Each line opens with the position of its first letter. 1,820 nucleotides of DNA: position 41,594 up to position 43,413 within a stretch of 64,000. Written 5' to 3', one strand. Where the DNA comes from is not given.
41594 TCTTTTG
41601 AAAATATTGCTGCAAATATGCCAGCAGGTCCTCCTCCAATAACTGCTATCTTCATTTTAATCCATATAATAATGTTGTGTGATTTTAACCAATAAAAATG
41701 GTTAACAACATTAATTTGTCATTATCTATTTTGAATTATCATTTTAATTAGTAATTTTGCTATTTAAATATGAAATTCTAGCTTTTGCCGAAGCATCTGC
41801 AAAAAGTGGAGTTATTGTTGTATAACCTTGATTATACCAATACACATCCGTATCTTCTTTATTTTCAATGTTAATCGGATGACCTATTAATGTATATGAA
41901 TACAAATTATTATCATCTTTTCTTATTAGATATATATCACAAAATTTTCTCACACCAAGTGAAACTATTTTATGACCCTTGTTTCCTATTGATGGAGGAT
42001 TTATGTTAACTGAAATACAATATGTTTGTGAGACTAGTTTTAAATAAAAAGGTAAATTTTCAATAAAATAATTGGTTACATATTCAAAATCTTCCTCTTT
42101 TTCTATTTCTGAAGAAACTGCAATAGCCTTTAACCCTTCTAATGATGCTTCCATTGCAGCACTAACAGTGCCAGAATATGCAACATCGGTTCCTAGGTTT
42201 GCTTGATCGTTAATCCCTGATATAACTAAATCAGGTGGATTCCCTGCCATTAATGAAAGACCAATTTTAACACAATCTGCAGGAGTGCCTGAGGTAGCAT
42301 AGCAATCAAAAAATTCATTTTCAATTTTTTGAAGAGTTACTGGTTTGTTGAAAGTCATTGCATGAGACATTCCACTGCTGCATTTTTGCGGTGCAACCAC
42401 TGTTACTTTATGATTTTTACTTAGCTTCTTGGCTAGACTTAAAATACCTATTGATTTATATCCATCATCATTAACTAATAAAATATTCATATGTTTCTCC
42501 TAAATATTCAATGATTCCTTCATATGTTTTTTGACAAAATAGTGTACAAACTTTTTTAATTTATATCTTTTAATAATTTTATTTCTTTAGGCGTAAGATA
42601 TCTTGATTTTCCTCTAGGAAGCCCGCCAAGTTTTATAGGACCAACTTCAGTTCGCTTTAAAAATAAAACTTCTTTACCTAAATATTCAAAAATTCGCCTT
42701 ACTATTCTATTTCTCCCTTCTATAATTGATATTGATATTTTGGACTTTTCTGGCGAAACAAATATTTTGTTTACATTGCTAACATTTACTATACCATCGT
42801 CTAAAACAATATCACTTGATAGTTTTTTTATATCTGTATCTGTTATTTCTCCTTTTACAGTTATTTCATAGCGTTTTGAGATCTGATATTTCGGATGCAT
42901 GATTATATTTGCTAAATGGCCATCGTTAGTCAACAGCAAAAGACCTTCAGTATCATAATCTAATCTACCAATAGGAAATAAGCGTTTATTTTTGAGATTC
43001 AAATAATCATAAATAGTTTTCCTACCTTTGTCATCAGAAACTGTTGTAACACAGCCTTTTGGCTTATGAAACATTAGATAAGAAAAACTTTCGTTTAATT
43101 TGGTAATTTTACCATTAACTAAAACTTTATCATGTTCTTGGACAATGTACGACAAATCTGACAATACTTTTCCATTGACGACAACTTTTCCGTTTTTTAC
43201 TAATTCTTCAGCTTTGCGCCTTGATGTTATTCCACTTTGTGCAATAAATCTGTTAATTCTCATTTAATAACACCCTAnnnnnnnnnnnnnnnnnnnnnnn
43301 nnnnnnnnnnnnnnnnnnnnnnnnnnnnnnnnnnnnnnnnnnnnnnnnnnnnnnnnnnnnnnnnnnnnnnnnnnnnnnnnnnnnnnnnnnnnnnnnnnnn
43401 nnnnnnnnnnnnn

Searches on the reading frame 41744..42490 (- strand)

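Call 36: search_protein_families(library=pfam, proteins=[window:41744-42490:-], max_evalue=0.00001)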
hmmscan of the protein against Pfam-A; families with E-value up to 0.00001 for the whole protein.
window:41744-42490:- (248 aa): 1 family
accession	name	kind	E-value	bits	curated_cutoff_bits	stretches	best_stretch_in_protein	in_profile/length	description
PF01975.23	SurE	-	4.6e-51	173.7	22.1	1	3-181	1-185/189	Survival protein SurE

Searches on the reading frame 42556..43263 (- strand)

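Call 36: search_protein_families(library=pfam, proteins=[window:42556-43263:-], max_evalue=0.00001)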
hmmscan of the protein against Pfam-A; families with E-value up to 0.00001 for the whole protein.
window:42556-43263:- (235 aa): 3 families
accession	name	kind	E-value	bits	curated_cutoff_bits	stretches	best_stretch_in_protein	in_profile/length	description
PF00849.27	PseudoU_synth_2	-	7.2e-22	78.7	26.8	1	62-193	2-151/152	RNA pseudouridylate synthase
PF01479.30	S4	-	8.3e-13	48.3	22.8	1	1-47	1-48/48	S4 domain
PF22421.1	SYY_C-terminal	-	7.9e-06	26.1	27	0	7-47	25-66/83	Tyrosine--tRNA ligase SYY-like C-terminal domain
